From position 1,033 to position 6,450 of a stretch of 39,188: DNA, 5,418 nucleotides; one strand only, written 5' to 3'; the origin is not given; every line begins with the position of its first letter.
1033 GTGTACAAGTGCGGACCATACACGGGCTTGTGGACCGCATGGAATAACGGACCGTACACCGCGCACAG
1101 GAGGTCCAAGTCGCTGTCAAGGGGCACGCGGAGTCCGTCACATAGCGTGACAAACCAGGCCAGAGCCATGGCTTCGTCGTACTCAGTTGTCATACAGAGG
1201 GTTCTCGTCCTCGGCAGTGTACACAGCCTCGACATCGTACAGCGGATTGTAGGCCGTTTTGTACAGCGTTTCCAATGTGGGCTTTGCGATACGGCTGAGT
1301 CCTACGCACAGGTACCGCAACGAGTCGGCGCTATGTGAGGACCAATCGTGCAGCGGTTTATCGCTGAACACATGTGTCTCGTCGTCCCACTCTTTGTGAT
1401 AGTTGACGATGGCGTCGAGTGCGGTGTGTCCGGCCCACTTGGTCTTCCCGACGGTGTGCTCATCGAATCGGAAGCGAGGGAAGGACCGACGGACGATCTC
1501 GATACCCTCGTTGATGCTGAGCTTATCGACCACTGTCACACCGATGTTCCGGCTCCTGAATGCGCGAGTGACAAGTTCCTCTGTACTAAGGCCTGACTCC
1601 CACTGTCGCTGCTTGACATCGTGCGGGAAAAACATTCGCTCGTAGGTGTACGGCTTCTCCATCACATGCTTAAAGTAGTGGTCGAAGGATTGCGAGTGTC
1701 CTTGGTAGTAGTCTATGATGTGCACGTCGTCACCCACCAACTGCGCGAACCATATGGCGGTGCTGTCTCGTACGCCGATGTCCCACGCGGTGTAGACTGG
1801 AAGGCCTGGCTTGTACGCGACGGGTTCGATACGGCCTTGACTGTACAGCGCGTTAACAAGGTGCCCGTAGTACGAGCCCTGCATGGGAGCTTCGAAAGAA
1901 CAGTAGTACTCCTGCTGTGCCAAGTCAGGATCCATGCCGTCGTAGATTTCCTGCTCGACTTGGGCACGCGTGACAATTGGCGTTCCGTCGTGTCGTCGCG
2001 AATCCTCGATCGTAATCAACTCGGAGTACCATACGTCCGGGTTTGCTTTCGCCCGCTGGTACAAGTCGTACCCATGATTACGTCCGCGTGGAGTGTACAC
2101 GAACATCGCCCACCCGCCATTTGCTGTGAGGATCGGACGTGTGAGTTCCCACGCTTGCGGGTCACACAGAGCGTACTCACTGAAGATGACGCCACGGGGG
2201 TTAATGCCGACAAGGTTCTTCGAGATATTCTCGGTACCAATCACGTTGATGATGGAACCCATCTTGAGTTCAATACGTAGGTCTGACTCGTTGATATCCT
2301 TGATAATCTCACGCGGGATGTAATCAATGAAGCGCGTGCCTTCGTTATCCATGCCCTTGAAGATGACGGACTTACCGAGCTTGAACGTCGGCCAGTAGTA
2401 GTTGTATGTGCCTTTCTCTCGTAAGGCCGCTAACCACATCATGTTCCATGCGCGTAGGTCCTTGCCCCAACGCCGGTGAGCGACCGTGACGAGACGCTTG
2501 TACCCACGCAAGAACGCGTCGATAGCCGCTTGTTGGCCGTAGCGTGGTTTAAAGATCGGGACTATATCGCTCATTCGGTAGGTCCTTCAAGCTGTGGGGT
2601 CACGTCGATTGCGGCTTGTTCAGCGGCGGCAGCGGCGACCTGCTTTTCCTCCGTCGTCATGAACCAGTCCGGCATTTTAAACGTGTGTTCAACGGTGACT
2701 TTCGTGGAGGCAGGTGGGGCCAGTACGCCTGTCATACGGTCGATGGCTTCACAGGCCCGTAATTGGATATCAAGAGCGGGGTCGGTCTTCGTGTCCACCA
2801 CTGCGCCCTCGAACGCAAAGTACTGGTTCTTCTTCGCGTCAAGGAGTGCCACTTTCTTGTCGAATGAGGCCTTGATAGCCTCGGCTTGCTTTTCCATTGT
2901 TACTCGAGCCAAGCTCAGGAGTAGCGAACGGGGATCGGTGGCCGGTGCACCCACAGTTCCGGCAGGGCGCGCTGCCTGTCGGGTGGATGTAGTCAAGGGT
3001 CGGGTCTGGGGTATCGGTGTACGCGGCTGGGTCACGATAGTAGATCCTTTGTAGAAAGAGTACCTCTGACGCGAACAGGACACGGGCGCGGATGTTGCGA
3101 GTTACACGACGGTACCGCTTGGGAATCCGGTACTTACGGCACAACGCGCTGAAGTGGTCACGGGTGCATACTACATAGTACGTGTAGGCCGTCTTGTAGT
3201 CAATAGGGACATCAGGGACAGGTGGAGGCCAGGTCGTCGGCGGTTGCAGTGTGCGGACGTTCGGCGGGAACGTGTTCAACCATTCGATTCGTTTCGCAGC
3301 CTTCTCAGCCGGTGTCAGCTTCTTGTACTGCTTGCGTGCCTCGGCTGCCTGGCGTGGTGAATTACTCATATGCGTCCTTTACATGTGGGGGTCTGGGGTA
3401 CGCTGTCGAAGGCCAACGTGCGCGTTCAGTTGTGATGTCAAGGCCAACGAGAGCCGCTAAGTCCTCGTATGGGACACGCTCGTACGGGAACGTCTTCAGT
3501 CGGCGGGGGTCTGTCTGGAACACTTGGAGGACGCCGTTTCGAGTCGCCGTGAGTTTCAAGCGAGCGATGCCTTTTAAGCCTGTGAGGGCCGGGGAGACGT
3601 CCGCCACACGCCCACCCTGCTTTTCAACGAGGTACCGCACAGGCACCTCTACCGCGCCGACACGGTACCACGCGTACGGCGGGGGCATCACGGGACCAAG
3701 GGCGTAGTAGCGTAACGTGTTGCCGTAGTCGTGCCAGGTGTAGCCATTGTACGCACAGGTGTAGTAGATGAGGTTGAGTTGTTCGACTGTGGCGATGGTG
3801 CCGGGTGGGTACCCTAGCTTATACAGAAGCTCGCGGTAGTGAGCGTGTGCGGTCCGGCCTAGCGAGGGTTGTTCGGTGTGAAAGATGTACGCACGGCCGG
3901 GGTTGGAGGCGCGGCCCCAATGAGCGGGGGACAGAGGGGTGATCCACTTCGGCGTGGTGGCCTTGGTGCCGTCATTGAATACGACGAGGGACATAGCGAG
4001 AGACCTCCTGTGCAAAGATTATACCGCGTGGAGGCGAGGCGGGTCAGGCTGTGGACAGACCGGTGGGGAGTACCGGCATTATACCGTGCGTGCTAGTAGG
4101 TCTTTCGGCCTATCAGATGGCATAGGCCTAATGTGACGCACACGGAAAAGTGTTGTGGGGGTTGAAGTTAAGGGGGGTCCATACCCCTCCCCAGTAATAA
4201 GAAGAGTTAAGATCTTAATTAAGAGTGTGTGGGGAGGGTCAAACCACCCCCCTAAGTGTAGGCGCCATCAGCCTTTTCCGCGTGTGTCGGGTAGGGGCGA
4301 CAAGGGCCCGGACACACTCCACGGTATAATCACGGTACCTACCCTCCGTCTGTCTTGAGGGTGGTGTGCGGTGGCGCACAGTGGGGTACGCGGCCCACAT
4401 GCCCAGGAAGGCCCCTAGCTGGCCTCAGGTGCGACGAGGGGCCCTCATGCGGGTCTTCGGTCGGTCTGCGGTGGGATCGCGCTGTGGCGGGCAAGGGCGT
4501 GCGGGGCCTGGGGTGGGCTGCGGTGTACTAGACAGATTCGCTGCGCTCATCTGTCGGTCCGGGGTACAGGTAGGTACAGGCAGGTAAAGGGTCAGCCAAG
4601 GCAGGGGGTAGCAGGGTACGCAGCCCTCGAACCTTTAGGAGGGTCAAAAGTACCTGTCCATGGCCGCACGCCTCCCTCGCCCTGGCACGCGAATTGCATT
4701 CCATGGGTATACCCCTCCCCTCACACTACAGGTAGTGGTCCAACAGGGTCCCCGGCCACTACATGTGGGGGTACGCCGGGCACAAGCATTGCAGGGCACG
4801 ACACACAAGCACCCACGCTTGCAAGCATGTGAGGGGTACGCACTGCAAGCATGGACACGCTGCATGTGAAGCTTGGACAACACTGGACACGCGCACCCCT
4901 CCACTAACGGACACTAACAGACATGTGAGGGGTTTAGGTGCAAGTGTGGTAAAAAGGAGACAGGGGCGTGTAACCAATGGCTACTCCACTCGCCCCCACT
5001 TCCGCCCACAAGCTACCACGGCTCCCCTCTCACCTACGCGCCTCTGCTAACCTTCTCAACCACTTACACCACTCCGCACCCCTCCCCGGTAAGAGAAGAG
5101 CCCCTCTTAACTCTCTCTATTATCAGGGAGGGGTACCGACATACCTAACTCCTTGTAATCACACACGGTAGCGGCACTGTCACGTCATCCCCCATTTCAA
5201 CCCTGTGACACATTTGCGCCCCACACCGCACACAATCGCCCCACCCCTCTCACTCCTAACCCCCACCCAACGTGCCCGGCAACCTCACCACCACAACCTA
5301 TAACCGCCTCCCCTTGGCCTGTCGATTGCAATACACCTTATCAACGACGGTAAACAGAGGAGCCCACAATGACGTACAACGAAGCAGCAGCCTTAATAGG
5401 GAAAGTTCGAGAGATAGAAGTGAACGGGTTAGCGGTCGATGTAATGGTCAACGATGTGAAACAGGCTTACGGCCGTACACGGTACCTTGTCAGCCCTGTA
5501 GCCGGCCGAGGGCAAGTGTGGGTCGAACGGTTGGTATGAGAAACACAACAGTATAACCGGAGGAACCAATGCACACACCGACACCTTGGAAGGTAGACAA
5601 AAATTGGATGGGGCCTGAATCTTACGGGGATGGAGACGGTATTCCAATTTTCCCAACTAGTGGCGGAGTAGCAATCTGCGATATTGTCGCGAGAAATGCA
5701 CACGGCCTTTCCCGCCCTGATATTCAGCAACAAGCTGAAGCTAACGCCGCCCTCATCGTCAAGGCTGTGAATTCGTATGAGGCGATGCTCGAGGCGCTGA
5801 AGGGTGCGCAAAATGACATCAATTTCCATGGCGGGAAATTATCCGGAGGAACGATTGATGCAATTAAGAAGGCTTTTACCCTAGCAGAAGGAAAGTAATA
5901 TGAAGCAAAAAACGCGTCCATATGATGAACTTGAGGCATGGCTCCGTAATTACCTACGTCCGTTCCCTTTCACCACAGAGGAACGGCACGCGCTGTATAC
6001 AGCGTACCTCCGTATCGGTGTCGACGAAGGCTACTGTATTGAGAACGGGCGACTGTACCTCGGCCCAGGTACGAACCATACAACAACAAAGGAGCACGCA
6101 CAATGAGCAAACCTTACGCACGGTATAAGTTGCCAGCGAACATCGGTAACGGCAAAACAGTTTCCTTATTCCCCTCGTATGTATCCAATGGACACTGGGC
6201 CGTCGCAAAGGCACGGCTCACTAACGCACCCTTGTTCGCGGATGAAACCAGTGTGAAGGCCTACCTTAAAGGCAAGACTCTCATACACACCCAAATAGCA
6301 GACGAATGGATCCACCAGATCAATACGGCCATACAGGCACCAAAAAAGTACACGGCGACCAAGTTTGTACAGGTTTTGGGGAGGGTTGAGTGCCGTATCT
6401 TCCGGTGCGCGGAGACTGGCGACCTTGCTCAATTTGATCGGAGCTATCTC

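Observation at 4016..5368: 1.35-kb ORF-poor control region between the two divergent arms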

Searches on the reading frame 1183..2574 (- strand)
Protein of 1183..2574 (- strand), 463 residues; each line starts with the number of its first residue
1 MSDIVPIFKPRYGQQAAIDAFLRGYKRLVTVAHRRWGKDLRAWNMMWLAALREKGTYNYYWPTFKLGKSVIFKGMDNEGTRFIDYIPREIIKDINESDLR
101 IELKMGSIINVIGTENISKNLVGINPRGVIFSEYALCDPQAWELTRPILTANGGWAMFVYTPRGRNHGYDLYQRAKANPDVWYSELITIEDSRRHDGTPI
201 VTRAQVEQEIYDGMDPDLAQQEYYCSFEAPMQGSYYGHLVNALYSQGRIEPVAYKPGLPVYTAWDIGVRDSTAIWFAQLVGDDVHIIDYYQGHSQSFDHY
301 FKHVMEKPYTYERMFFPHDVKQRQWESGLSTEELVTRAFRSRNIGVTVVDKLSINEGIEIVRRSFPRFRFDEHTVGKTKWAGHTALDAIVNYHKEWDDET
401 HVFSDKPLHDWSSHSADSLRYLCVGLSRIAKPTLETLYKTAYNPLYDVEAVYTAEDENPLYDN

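Call 10: search_protein_families(library=phrogs, proteins=[window:1183-2574:-], max_evalue=0.001)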
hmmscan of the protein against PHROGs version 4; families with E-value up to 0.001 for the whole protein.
window:1183-2574:- (463 aa): 2 families
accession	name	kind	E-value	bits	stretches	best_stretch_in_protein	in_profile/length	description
phrog_2472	-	unknown function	5.2e-38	132.2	1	226-431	110-313/324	-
phrog_2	-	head and packaging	4.6e-23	82.9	1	4-429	261-595/807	terminase large subunit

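Call 11: search_protein_families(library=pfam, proteins=[window:1183-2574:-], max_evalue=0.001)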
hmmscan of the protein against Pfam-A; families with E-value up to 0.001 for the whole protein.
window:1183-2574:- (463 aa): 0 families

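Call 12: find_related_loci(query=window:1183-2574:-, collection=viral_contigs, flank=10000)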
Query window:1183-2574:- (463 aa) in viral_contigs; peptide patterns used: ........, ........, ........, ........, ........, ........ (x = any residue, [..] = any of these).
17 stretches matched a pattern; 10 encode a relative of the query (tblastn E <= 1e-3); 10 distinct loci.
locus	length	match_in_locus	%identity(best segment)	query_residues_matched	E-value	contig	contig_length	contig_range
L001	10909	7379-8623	40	8-443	3e-102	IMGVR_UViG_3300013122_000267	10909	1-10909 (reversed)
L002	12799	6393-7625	39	1-426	4e-95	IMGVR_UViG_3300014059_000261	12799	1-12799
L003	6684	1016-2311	35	8-450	5e-76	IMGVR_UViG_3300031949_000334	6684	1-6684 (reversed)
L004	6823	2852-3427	40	226-427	3e-43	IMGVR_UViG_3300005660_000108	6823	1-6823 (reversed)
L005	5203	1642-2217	40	226-427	3e-43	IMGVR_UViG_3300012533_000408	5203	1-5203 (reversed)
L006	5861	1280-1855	40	226-427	3e-43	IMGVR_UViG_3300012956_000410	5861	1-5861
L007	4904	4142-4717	40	226-427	3e-43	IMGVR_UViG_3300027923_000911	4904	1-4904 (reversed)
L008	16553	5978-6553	38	226-427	3e-41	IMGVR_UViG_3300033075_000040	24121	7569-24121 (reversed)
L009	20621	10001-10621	32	226-433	5e-33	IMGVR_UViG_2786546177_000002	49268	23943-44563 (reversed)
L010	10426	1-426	37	276-427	3e-25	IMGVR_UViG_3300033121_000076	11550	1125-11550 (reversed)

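Call 14: find_encoding_contigs(protein=window:1183-2574:-, flank=10000, max_places=10)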
Protein window:1183-2574:- (463 aa): 1 contig read that carries it; 1 place shown.
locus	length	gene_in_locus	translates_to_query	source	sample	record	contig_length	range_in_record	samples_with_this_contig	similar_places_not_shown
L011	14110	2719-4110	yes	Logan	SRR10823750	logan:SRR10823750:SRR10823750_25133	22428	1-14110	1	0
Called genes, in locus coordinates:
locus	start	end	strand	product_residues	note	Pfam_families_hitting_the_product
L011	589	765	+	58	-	-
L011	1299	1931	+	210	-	-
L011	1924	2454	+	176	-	-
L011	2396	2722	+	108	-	-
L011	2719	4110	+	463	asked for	-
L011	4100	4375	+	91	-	-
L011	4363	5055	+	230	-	-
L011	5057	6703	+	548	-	PF12236:Head-tail_con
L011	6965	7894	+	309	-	-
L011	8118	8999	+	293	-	PF19821:Phage_capsid_2, PF25209:Phage_capsid_4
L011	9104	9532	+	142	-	-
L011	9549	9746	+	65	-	-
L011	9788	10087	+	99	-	-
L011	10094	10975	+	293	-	-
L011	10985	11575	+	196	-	-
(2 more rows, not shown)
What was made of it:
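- E1 lies 177 bp upstream of the operon that contains TerL (calls 10, 14).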

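Call 35: search_dna_similar(query=window:1183-2574:-, collection=phages, mode=protein, max_rows=25)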
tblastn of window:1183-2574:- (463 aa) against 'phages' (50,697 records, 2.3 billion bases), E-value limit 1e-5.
Records with a match: 1046; places in all: 1046; records where one place covers at least 80% of the query: 735.
Best place of each record, by identity: <60% 1046.
By first word of the organism name: Salmonella 268; Vibrio 147; Escherichia 132; Klebsiella 97; Microbacterium 83; Pseudomonas 57; Ralstonia 35; Pelagibacter 22; Caudoviricetes 20; Bacteriophage 15; and 51 more.
By host as written in the record: - 173; Microbacterium foliorum NRRL B-24224 52; Escherichia coli 41; Salmonella enterica subsp. enterica serovar Enteritidis PT1 39; Microbacterium foliorum NRRL B-24224 SEA 29; Klebsiella pneumoniae 26; Salmonella sp. 24; Salmonella enterica 23; and 276 more.
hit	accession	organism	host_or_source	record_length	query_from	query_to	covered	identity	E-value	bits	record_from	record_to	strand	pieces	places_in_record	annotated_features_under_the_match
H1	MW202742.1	Caudoviricetes sp.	Manatee Spring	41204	4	447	96%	42.8%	5e-106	351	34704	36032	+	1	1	large subunit terminase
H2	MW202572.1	Caudoviricetes sp.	Manatee Spring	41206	4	447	96%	42.8%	5e-106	351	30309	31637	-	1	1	large subunit terminase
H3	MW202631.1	Caudoviricetes sp.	Manatee Spring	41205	4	447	96%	42.8%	5e-106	351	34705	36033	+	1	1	large subunit terminase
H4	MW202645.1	Bacteriophage sp.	Manatee Spring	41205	4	447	96%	42.8%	5e-106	351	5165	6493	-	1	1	large subunit terminase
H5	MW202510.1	Caudoviricetes sp.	Manatee Spring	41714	26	425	86%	41.6%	3e-94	317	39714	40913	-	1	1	large subunit terminase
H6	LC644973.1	Acetobacter phage phiAX1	Acetobacter sp. ATCC 21760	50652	10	426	90%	39.2%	7e-82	281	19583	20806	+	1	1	hypothetical protein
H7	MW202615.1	Caudoviricetes sp.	Manatee Spring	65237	1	427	92%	38.1%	3e-95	320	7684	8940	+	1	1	large subunit terminase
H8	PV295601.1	Vibrio phage vB_VibP_ZCVPP1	Vibrio parahaemolyticus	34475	21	445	92%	37.8%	5e-97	325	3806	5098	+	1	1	structural protein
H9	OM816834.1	Stenotrophomonas phage vB_SmeS_BUCT708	Stenotrophomonas maltophilia BUCT708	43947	10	463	98%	35.1%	5e-75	261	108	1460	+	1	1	hypothetical protein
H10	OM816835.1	Stenotrophomonas phage vB_SmeS_BUCT709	Stenotrophomonas maltophilia BUCT709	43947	10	463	98%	35.1%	5e-75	261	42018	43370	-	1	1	hypothetical protein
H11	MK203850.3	Alteromonas phage ZP6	Alteromonas macleodii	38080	11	425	90%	37.3%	3e-83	285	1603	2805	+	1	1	terminase large subunit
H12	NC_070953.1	Alteromonas phage ZP6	Alteromonas macleodii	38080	11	425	90%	37.3%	3e-83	285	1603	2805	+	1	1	terminase large subunit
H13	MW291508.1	Stenotrophomonas phage BUCT555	Stenotrophomonas maltophilia 1207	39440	26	440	90%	37.0%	1e-80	278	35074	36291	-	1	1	terminase large subunit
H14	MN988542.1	Rhizobium phage RHph_I3_18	Rhizobium phaseoli I3_18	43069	8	429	91%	34.3%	5e-69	244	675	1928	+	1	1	terminase large subunit protein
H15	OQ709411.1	Myxococcus phage Mx9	Myxococcus xanthus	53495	8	425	90%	34.5%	6e-68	241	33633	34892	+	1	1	terminase large subunit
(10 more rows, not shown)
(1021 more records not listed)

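Call 50: search_solved_structures(query=window:1183-2574:-, max_evalue=0.01)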
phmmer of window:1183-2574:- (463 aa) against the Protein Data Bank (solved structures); distinct sequences matched with E-value up to 0.01: 0.

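Call 51: search_dna_similar(query=window:1183-2574:-, collection=phages, mode=protein, max_rows=40, rows=spread)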
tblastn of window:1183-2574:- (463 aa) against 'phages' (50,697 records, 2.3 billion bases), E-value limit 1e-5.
Records with a match: 1046; places in all: 1046; records where one place covers at least 80% of the query: 735.
Best place of each record, by identity: <60% 1046.
By first word of the organism name: Salmonella 268; Vibrio 147; Escherichia 132; Klebsiella 97; Microbacterium 83; Pseudomonas 57; Ralstonia 35; Pelagibacter 22; Caudoviricetes 20; Bacteriophage 15; and 51 more.
By host as written in the record: - 173; Microbacterium foliorum NRRL B-24224 52; Escherichia coli 41; Salmonella enterica subsp. enterica serovar Enteritidis PT1 39; Microbacterium foliorum NRRL B-24224 SEA 29; Klebsiella pneumoniae 26; Salmonella sp. 24; Salmonella enterica 23; and 276 more.
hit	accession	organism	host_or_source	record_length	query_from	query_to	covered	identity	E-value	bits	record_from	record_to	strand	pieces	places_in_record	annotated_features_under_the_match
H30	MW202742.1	Caudoviricetes sp.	Manatee Spring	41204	4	447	96%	42.8%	5e-106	351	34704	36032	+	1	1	large subunit terminase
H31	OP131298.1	Pelagibacter phage Skadi-11 EXVC111P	Candidatus Pelagibacter ubique HTCC1062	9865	3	429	92%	32.4%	2e-57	210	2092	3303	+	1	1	terminase large subunit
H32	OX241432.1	Vibrio phage 131E34-1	Seawater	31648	10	452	96%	30.1%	7e-58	212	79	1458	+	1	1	terminase large subunit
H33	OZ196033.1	Vibrio phage D172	Seawater and oysters mix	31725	20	452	94%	30.6%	3e-58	213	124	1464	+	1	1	terminase large subunit | hypothetical protein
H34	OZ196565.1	Vibrio phage K251 g1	Seawater and oysters mix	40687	26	423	86%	29.6%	1e-52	197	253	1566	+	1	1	hypothetical protein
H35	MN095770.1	Serratia phage Slocum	Serratia marcescens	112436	10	428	90%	27.0%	2e-12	76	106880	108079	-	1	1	terminase large subunit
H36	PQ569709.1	Klebsiella phage vB_Kpn_K7_rec10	Klebsiella pneumoniae K42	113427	10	428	90%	26.7%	2e-9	66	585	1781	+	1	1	terminase large subunit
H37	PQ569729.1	Klebsiella phage vB_Kpn_K7_rec3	Klebsiella pneumoniae K21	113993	10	428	90%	26.5%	3e-9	66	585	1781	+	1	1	terminase large subunit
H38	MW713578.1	Klebsiella phage Shaphc-TDM-1124-4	Klebsiella pneumoniae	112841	10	428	90%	26.2%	3e-9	66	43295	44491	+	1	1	terminase large subunit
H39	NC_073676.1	Pseudomonas phage Epa33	Pseudomonas sp.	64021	62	444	83%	28.2%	2e-25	115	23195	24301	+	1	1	hypothetical protein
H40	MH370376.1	Salmonella phage S126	Salmonella enterica serotype Dublin 3246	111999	10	428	90%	25.1%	5e-9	65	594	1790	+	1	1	terminase large subunit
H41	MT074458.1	Salmonella phage fuchur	Salmonella enterica subsp. enterica ...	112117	10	428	90%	25.1%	7e-9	64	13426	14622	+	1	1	terminase large subunit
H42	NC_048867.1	Salmonella phage faergetype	Salmonella enterica subsp. enterica ...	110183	10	428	90%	25.1%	9e-9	64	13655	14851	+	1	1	terminase large subunit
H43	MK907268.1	Escherichia phage vB_EcoS-26175II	Escherichia coli DSM 12242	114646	10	428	90%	25.1%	5e-9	65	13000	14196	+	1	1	terminase large subunit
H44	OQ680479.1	Salmonella phage phB7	Salmonella enterica subsp. enterica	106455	10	428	90%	24.9%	2e-6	56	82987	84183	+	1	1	terminase large subunit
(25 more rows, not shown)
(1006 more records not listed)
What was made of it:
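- The TerL class is uninformative (calls 35, 50, 51).
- Tried and rejected: TerL class from PDB and tblastn: uninformative (calls 35, 50, 51).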

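Call 57: find_related_loci(query=window:1183-2574:-, collection=genome_contigs, flank=10000)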
Query window:1183-2574:- (463 aa) in genome_contigs; peptide patterns used: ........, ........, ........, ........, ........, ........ (x = any residue, [..] = any of these).
134 stretches matched a pattern; 3 encode a relative of the query (tblastn E <= 1e-3); 3 distinct loci.
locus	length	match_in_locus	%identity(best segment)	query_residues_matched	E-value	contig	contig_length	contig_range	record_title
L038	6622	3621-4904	41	4-441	2e-114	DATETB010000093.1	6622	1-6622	MAG TPA_asm: Candidatus Brocadiales bacterium isolate SMAG_U8304 k141_1949670, whole genome shotgun sequence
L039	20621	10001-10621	32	226-433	2e-33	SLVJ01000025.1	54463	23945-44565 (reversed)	Acinetobacter calcoaceticus strain JUb89 Ga0304794_125, whole genome shotgun sequence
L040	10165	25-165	53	381-427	4e-12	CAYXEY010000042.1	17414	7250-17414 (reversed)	MAG TPA_asm: uncultured Planctomycetaceae bacterium isolate binchicken_co245_183 genome assembly, contig: NODE_3389_leng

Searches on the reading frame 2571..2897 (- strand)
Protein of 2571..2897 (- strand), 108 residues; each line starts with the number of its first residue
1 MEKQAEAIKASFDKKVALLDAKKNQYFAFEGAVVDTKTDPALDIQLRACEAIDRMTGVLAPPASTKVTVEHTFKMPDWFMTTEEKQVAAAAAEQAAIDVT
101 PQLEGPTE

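Call 55: search_protein_families(library=ncbifam, proteins=[window:2571-2897:-], max_evalue=0.05)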
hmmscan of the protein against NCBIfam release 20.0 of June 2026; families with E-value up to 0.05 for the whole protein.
window:2571-2897:- (108 aa): 0 families

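Call 77: search_solved_structures(query=window:2571-2897:-, max_evalue=1)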
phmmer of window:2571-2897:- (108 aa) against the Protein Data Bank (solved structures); distinct sequences matched with E-value up to 1: 2.
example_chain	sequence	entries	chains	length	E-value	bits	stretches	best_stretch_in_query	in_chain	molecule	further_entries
2dm9_A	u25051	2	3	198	0.69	13.2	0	6-75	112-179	V-type ATP synthase subunit E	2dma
4dt0_A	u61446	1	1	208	0.78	13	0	6-75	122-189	V-type ATP synthase subunit E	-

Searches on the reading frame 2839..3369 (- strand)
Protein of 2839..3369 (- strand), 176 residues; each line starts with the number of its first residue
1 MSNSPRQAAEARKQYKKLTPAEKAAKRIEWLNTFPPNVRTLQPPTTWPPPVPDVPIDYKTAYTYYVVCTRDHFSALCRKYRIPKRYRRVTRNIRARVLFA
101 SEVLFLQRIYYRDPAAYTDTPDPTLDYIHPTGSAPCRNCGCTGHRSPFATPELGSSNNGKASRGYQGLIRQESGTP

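Call 10: search_protein_families(library=phrogs, proteins=[window:2839-3369:-], max_evalue=0.001)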
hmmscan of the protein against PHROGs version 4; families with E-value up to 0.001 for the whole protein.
window:2839-3369:- (176 aa): 0 families

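Call 11: search_protein_families(library=pfam, proteins=[window:2839-3369:-], max_evalue=0.001)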
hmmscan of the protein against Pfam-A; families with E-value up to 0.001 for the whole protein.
window:2839-3369:- (176 aa): 0 families

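Call 55: search_protein_families(library=ncbifam, proteins=[window:2839-3369:-], max_evalue=0.05)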
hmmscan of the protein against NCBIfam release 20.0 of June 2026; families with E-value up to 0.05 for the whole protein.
window:2839-3369:- (176 aa): 0 families

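Call 75: search_solved_structures(query=window:2839-3369:-, max_evalue=1)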
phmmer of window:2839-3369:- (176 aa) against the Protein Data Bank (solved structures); distinct sequences matched with E-value up to 1: 1.
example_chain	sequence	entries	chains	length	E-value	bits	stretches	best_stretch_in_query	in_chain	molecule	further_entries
8s02_A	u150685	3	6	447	0.79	12.6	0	51-90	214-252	BzdO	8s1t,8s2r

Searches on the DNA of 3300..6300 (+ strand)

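Call 4: search_dna_similar(query=window:3300-6300:+, collection=phages, mode=near, max_rows=30)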
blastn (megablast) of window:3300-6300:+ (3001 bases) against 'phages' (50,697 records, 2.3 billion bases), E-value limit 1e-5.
No match.

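Call 9: search_dna_similar(query=window:3300-6300:+, collection=phages, mode=distant, max_rows=20)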
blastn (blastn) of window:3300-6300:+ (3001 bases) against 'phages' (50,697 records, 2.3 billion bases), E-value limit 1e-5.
No match.
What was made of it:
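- Tried and rejected: DNA searches of GenBank phages, near and distant modes: no match (calls 4, 9).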

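Call 28: search_rna_families(source=window, start=3900, end=5500, threshold=evalue, max_evalue=1)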
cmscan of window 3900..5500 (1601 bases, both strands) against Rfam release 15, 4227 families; matches with E-value up to 1: 2.
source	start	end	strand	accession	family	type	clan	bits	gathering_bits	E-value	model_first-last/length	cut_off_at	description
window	4181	4242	-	RF01751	potC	Cis-reg;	-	21.2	44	0.39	1-70/70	no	potC RNA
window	4252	4318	-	RF01734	Fluoride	Cis-reg; riboswitch;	-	15.3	34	0.39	1-64/64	no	Fluoride riboswitch aptamer (crcB RNA motif)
